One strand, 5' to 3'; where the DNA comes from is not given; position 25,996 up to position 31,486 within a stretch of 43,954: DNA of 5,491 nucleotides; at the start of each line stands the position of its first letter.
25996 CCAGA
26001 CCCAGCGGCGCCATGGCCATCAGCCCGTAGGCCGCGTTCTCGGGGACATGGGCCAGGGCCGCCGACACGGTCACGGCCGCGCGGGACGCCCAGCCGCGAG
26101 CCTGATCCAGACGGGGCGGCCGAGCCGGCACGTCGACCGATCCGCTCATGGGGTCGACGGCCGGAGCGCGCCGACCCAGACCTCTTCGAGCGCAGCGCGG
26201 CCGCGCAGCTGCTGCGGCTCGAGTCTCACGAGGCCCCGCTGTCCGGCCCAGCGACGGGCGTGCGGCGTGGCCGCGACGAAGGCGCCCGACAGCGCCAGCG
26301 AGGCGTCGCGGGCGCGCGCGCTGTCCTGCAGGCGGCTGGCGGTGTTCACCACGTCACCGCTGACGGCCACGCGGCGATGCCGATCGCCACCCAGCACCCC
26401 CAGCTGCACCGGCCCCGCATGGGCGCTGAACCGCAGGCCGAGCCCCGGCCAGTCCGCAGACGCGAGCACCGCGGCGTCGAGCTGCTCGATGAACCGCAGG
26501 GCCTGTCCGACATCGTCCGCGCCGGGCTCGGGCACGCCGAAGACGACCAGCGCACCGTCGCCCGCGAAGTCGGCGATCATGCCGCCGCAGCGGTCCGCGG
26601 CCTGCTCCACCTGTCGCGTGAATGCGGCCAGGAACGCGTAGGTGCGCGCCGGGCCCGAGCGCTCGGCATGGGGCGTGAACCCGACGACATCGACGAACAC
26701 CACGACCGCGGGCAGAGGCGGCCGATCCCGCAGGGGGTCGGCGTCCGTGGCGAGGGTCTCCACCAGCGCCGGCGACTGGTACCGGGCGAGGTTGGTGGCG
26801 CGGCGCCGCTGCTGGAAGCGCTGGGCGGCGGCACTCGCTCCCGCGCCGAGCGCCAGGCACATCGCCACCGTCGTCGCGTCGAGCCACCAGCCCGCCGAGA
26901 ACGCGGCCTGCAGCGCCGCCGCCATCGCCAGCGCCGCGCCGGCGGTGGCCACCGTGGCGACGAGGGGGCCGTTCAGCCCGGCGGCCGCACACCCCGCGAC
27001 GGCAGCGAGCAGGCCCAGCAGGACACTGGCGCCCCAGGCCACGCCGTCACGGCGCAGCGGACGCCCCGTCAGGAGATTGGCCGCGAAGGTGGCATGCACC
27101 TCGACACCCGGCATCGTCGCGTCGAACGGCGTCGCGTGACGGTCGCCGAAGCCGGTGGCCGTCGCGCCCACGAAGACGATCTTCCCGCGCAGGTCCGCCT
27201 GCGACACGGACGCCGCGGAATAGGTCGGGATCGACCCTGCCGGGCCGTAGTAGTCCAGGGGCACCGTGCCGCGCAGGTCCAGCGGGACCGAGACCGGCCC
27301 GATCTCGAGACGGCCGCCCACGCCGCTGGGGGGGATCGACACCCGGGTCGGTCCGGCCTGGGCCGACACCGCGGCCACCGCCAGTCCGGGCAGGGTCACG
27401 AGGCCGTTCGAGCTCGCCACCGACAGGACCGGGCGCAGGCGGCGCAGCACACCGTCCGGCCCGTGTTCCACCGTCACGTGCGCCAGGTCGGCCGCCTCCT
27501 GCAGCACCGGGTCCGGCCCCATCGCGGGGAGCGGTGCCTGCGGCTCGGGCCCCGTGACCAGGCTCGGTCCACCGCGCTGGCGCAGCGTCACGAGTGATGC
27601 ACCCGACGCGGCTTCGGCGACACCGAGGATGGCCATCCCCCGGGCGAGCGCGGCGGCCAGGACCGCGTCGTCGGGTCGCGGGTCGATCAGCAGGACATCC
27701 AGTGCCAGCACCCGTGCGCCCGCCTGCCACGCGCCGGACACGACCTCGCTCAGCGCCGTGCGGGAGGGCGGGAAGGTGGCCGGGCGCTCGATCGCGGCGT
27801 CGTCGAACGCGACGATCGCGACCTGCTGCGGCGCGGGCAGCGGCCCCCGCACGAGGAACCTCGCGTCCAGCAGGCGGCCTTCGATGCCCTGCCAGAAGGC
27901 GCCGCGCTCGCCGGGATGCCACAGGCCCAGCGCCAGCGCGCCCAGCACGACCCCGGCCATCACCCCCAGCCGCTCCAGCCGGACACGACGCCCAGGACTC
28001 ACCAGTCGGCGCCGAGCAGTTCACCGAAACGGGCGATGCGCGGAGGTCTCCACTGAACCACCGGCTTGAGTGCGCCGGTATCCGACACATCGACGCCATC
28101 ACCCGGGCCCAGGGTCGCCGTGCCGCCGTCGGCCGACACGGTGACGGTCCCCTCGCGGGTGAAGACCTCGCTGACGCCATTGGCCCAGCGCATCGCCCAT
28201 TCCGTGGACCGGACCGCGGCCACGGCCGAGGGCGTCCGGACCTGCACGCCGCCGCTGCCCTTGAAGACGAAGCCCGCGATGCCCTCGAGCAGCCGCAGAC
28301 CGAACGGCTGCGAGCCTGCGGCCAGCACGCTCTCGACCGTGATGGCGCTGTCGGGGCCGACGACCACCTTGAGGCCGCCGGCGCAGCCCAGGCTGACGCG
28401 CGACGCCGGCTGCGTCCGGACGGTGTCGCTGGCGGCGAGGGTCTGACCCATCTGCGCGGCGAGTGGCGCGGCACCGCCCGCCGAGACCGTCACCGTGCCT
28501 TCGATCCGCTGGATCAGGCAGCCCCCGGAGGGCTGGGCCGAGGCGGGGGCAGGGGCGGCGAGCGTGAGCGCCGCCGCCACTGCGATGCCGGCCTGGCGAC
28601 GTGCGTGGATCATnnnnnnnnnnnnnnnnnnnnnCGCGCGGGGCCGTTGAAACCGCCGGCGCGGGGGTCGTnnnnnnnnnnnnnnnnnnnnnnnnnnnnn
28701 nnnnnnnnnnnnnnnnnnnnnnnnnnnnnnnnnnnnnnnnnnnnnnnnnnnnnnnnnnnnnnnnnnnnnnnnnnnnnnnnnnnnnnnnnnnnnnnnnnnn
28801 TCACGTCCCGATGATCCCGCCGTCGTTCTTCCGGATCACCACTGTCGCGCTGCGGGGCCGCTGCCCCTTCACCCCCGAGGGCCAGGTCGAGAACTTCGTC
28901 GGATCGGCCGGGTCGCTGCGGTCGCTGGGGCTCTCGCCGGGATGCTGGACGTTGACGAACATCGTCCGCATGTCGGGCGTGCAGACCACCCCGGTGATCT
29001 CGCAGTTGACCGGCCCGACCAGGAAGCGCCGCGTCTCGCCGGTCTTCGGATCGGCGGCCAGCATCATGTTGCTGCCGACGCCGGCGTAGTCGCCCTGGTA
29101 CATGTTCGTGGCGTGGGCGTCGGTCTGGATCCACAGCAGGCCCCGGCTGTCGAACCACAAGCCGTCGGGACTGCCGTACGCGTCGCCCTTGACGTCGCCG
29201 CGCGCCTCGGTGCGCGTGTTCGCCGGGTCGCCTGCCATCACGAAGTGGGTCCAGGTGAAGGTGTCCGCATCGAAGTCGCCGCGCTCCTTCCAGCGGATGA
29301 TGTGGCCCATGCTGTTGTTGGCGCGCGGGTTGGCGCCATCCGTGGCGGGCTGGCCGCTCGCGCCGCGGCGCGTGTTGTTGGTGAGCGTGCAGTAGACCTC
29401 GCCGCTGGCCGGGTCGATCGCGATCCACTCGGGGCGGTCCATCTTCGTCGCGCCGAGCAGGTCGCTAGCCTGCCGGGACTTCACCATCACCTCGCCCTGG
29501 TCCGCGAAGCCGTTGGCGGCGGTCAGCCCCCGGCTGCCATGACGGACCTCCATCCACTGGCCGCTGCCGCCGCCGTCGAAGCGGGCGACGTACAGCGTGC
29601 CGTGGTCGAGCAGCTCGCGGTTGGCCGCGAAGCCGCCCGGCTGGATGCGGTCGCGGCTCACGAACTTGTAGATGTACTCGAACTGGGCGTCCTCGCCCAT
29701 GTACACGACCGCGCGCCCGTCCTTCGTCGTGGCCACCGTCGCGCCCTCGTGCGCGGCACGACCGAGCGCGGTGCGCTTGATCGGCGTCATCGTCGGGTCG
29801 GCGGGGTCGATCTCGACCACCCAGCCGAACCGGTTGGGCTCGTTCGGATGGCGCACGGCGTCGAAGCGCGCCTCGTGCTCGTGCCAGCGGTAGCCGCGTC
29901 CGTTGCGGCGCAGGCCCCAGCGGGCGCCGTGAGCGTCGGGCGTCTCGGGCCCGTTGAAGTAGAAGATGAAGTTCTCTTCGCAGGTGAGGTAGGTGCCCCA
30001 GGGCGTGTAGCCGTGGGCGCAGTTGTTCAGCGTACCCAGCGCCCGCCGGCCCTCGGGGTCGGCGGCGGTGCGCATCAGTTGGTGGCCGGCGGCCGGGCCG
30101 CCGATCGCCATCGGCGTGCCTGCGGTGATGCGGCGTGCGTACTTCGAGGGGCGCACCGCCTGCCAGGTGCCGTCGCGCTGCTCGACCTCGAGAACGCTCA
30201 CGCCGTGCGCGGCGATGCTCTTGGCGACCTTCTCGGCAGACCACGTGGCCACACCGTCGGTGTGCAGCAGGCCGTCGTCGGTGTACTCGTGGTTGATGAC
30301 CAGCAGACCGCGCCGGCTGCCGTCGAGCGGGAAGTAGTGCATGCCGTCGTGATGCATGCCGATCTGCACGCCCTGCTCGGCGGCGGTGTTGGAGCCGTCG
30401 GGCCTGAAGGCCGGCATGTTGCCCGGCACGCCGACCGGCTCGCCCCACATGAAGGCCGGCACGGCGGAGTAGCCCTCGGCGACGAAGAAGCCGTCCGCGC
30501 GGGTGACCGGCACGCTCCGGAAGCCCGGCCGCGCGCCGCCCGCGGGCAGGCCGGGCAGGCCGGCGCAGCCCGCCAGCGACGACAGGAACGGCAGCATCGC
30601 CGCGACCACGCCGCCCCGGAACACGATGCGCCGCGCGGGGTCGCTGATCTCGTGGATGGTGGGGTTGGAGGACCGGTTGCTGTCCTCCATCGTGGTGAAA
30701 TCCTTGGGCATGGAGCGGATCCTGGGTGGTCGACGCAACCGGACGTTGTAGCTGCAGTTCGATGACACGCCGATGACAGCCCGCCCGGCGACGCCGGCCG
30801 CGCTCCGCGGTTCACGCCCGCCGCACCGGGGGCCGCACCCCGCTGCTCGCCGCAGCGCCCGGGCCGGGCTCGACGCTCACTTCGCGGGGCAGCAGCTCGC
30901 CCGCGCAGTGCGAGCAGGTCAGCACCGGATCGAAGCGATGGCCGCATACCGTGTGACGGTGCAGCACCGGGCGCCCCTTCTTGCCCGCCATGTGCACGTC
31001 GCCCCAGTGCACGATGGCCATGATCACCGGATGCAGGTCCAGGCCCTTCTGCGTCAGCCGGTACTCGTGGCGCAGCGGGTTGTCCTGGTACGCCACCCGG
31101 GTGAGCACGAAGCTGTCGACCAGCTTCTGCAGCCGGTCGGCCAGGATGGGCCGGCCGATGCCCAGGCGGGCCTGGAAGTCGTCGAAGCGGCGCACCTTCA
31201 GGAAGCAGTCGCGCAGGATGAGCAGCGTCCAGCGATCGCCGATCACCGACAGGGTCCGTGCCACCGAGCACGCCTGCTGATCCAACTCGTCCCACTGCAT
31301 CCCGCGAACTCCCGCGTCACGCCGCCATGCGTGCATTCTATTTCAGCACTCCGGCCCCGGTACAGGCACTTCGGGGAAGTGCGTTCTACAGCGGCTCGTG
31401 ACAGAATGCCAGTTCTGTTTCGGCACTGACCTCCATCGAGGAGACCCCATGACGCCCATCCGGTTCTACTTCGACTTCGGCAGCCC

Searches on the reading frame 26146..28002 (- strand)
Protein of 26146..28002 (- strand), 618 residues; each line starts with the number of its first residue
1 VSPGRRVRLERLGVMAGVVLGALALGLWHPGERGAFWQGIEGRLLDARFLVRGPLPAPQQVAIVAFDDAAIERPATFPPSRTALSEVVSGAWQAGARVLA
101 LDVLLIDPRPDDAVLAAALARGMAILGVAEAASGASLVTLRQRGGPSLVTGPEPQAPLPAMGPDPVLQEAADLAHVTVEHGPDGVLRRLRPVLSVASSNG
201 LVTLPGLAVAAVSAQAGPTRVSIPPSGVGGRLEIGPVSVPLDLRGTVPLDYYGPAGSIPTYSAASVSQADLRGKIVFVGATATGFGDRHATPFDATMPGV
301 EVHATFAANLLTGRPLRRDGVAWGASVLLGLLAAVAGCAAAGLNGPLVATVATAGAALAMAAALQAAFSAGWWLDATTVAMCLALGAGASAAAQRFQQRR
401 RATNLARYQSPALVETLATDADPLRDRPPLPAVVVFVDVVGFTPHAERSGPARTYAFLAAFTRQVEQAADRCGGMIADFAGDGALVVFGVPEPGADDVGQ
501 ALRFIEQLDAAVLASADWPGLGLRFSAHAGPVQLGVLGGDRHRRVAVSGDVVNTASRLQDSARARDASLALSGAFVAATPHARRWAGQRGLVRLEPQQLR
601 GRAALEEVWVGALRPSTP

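Call 9: search_protein_families(library=pfam, proteins=[window:26146-28002:-], max_evalue=0.001)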
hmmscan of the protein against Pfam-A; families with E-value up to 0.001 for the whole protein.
window:26146-28002:- (618 aa): 2 families
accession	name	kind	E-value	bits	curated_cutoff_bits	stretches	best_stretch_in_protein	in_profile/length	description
PF05226.16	CHASE2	-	1.4e-44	153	26.3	1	22-333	4-252/257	CHASE2 domain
PF00211.25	Guanylate_cyc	-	1.5e-09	38.1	21.9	1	433-565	10-143/183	Adenylate and Guanylate cyclase catalytic domain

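Call 58: search_protein_families(library=ncbifam, proteins=[window:26146-28002:-], max_evalue=0.00001)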
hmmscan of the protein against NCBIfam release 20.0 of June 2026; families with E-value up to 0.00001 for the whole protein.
window:26146-28002:- (618 aa): 0 families

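Call 75: find_homologous_proteins(query=window:26146-27999:-, max_evalue=1e-20)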
Query window:26146-27999:- (617 aa): 138 proteins with E <= 1e-20 among 8000 candidates; the best 120 are listed.
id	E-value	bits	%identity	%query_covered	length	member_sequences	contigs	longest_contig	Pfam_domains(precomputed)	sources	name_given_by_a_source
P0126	0.0e+0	1286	100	98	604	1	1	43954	PF05226.17,PF00211.26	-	-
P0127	0.0e+0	1198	93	98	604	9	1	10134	PF05226.17,PF00211.26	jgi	-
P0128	0.0e+0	1179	93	98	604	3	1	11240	PF05226.17,PF00211.26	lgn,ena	-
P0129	0.0e+0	1173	92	98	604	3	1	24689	PF05226.17,PF00211.26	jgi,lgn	-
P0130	0.0e+0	1147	88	100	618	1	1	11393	PF05226.17,PF00211.26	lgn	-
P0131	0.0e+0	1145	88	100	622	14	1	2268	PF05226.17,PF00211.26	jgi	jgi:adenylate cyclase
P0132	0.0e+0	1118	87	100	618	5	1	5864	PF05226.17,PF00211.26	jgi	-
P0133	1.1e-296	1004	79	99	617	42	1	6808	PF05226.17,PF00211.26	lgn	-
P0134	4.9e-295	998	79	99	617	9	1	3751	PF05226.17,PF00211.26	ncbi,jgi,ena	jgi:adenylate cyclase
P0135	2.2e-269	914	72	99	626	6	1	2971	PF05226.17,PF00211.26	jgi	jgi:adenylate cyclase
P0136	1.3e-265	901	70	99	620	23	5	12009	PF05226.17,PF00211.26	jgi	jgi:adenylate cyclase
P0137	8.8e-264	895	71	98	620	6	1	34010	PF05226.17,PF00211.26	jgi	jgi:adenylate cyclase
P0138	5.9e-260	882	71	99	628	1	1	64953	PF05226.17,PF00211.26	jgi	jgi:adenylate cyclase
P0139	1.6e-257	874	70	99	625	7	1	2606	PF05226.17,PF00211.26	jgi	jgi:adenylate cyclase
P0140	3.9e-255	867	70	99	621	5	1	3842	PF05226.17,PF00211.26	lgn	-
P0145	8.6e-245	832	67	99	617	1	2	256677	PF05226.17,PF00211.26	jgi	jgi:adenylate cyclase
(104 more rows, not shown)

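Call 77: find_encoding_contigs(protein=P0138, flank=10000, max_places=1)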
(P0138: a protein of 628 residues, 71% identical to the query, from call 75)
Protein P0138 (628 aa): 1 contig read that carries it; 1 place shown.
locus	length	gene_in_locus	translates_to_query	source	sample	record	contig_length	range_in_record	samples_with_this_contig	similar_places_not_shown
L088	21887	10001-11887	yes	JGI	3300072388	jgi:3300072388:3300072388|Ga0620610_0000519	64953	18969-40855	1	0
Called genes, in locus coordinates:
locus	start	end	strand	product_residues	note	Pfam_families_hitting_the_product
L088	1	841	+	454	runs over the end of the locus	PF01547:SBP_bac_1, PF13416:SBP_bac_8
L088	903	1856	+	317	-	PF00528:BPD_transp_1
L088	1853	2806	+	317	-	PF00528:BPD_transp_1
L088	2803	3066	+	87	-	-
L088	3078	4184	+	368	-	PF00005:ABC_tran, PF17912:OB_MalK (faint), PF08402:TOBE_2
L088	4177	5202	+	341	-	PF00005:ABC_tran, PF13304:AAA_21 (faint), PF08402:TOBE_2 (weak)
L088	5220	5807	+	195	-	PF02734:Dak2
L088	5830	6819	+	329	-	PF02733:Dak1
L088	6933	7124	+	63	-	-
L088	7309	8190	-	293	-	PF00892:EamA, PF06027:SLC35F (weak), PF00892:EamA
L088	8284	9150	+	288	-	PF00126:HTH_1, PF03466:LysR_substrate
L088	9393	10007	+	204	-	PF04773:FecR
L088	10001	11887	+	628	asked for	PF05226:CHASE2, PF00211:Guanylate_cyc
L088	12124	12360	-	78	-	-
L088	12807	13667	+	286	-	PF11356:T2SSC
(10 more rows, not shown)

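Call 78: find_encoding_contigs(protein=P0145, flank=10000, max_places=1)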
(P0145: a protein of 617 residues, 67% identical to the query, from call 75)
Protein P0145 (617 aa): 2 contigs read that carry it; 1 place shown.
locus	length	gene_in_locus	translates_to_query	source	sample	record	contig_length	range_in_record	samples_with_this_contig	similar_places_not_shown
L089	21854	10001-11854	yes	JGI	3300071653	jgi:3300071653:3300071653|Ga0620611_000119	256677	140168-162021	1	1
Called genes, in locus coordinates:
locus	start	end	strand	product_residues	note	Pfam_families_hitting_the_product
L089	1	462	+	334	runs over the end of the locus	PF03401:TctC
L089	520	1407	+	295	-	PF13714:PEP_mutase, PF00463:ICL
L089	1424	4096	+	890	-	PF00330:Aconitase, PF00694:Aconitase_C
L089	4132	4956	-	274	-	PF02668:TauD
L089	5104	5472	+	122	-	PF01253:SUI1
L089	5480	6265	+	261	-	PF10677:DUF2490 (weak)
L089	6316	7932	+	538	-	PF00496:SBP_bac_5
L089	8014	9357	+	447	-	PF00067:p450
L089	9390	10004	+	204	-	PF04773:FecR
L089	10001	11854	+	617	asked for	PF05226:CHASE2, PF00211:Guanylate_cyc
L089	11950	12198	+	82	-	PF22513:FitA-like_RHH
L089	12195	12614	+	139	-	PF01850:PIN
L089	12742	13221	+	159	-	-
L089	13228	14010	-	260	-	PF00561:Abhydrolase_1, PF12146:Hydrolase_4 (weak), PF12697:Abhydrolase_6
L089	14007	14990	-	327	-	PF00126:HTH_1, PF03466:LysR_substrate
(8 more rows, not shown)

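Call 94: search_protein_families(library=padloc, proteins=[window:26146-28002:-], max_evalue=0.01)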
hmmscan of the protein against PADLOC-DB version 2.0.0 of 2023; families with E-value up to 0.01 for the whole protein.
window:26146-28002:- (618 aa): 1 family
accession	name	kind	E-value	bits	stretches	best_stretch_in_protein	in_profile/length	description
PDLC00734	PycC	-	1.4e-11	42.2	1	431-582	189-347/374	Pycsar cyclase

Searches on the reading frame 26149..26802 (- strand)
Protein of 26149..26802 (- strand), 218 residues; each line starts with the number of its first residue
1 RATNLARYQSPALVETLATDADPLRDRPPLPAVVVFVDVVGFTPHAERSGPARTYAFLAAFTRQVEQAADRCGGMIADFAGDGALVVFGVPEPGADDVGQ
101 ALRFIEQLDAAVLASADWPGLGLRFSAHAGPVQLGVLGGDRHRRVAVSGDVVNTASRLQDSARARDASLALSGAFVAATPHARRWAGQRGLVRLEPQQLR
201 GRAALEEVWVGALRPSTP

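Call 43: search_solved_structures(query=window:26149-26802:-, max_evalue=0.001, show_alignments=3)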
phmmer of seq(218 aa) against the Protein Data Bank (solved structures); distinct sequences matched with E-value up to 0.001: 26.
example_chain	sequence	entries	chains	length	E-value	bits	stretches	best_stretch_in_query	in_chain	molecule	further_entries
1yk9_A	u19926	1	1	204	1.1e-13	54.7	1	32-161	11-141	Adenylate cyclase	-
4p2f_A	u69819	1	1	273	7e-13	52.1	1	31-161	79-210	Adenylate cyclase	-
3et6_A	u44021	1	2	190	1.1e-12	51.5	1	26-166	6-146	Soluble guanylyl cyclase beta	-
4p2m_A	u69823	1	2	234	5.7e-12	49.1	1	31-161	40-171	Adenylate cyclase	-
7yz9_A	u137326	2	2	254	7.3e-12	48.8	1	31-161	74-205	Adenylate cyclase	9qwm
4p2x_A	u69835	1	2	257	7.4e-12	48.8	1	31-161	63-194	Adenylate cyclase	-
7yzi_A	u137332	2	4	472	4.2e-11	46.3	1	31-161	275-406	Adenylate cyclase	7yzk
6sir_A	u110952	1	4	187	7.4e-11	45.5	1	33-168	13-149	Nucleotide cyclase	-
5o5k_A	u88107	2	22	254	1.4e-10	44.6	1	32-161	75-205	Adenylate cyclase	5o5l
5oyh_A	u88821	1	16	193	4.2e-10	43.1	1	33-168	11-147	Nucleotide cyclase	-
6ao9_A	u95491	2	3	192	2.3e-09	40.6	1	33-169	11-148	Bacterio-rhodopsin/guanylyl cyclase 1 fusion protein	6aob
6fht_A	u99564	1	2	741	8.3e-09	38.8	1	5-161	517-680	Bacteriophytochrome,Adenylate cyclase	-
2w01_A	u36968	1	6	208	8.8e-09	38.7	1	28-161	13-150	ADENYLATE CYCLASE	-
6aoa_A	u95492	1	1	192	1.1e-08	38.4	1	33-169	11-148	Bacterio-rhodopsin/guanylyl cyclase 1 fusion protein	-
5x4t_A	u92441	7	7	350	5.8e-08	36.1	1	5-173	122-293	Photoactivated adenylyl cyclase | Family 3 adenylate cyclase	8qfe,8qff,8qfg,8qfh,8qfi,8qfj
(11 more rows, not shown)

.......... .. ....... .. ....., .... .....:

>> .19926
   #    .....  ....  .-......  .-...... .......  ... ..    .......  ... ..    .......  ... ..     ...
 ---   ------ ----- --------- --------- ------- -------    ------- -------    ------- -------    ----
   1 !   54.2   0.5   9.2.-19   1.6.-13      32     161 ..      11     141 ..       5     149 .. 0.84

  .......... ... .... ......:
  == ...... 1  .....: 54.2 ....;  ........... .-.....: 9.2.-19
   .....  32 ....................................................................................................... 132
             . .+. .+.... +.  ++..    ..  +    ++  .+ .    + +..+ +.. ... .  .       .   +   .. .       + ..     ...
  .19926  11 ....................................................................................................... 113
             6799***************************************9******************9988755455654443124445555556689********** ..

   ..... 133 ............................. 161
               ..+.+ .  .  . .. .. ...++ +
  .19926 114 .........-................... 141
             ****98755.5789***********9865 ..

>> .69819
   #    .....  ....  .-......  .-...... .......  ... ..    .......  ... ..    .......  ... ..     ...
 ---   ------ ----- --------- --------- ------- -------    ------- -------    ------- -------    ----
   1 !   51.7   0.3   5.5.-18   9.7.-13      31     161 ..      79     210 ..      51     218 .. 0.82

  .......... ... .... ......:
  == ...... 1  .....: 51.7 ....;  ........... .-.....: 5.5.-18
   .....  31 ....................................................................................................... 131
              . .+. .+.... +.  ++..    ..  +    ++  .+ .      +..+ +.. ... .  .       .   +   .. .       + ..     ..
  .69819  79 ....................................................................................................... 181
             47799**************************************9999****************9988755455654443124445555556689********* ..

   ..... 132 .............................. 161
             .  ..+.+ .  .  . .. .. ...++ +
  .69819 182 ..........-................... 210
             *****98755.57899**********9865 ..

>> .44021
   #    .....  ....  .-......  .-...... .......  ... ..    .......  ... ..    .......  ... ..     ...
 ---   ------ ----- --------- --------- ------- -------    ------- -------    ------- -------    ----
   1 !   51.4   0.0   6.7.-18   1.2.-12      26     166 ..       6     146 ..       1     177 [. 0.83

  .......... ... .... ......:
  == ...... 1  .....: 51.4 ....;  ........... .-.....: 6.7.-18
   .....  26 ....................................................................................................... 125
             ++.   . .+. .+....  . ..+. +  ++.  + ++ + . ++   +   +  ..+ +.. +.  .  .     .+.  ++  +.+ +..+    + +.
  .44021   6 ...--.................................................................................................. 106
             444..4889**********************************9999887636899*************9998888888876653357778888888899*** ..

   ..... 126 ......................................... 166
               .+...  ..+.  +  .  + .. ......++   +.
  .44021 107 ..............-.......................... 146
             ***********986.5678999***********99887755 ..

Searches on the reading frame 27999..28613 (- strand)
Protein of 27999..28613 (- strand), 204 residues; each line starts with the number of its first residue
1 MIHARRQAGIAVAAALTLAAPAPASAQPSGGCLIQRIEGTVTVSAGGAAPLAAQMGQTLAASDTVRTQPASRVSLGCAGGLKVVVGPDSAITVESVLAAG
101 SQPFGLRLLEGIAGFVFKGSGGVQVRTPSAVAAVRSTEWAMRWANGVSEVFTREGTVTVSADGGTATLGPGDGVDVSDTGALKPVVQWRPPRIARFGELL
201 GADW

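Call 9: search_protein_families(library=pfam, proteins=[window:27999-28613:-], max_evalue=0.001)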
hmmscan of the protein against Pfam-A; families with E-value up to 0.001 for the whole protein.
window:27999-28613:- (204 aa): 1 family
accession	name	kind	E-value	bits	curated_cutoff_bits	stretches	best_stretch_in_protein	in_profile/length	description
PF04773.18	FecR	-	1.2e-09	38.9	24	1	63-157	1-96/97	FecR protein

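Call 58: search_protein_families(library=ncbifam, proteins=[window:27999-28613:-], max_evalue=0.00001)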
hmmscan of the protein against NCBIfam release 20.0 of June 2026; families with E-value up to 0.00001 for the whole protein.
window:27999-28613:- (204 aa): 1 family
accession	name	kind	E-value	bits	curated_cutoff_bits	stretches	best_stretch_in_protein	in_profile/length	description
NF047849.1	Lsa33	exception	5.8e-08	32.3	420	1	7-162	3-168/310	surface adhesin Lsa33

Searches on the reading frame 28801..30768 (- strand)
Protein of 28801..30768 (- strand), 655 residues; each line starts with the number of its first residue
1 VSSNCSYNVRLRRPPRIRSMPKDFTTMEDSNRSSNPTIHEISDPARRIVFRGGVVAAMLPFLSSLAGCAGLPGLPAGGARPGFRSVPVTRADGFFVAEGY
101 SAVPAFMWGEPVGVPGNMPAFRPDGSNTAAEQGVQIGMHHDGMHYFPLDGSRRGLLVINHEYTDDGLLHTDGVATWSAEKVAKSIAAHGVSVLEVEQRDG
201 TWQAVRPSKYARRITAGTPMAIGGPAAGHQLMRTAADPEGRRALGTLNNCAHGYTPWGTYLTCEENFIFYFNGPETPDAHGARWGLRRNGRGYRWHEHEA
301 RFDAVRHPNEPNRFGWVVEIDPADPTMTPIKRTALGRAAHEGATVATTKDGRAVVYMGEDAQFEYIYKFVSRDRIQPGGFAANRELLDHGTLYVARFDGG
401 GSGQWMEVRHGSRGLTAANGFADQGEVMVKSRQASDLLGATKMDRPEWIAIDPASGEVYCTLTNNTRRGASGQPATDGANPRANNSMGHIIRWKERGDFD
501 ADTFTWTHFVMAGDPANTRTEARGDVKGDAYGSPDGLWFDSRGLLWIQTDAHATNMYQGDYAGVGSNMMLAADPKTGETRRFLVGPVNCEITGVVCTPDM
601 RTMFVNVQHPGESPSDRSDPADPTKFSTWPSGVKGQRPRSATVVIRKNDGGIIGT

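Call 9: search_protein_families(library=pfam, proteins=[window:28801-30768:-], max_evalue=0.001)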
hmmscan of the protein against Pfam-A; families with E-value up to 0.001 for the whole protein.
window:28801-30768:- (655 aa): 1 family
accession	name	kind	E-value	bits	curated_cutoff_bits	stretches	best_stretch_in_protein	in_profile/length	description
PF05787.19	PhoX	-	2.5e-168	561.9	24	1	83-611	3-515/515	Alkaline phosphatase PhoX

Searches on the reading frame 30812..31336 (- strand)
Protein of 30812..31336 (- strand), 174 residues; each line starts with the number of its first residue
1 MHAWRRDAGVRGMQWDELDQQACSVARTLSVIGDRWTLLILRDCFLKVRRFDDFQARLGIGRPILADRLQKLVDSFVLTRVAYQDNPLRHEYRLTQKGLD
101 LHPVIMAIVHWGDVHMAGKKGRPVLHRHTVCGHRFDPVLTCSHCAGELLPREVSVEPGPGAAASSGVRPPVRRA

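Call 9: search_protein_families(library=pfam, proteins=[window:30812-31336:-], max_evalue=0.001)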
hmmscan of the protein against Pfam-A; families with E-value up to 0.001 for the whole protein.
window:30812-31336:- (174 aa): 1 family
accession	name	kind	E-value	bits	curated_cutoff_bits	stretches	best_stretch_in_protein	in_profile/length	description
PF01638.23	HxlR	-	2.8e-21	75.6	20.8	1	31-116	1-87/91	HxlR-like helix-turn-helix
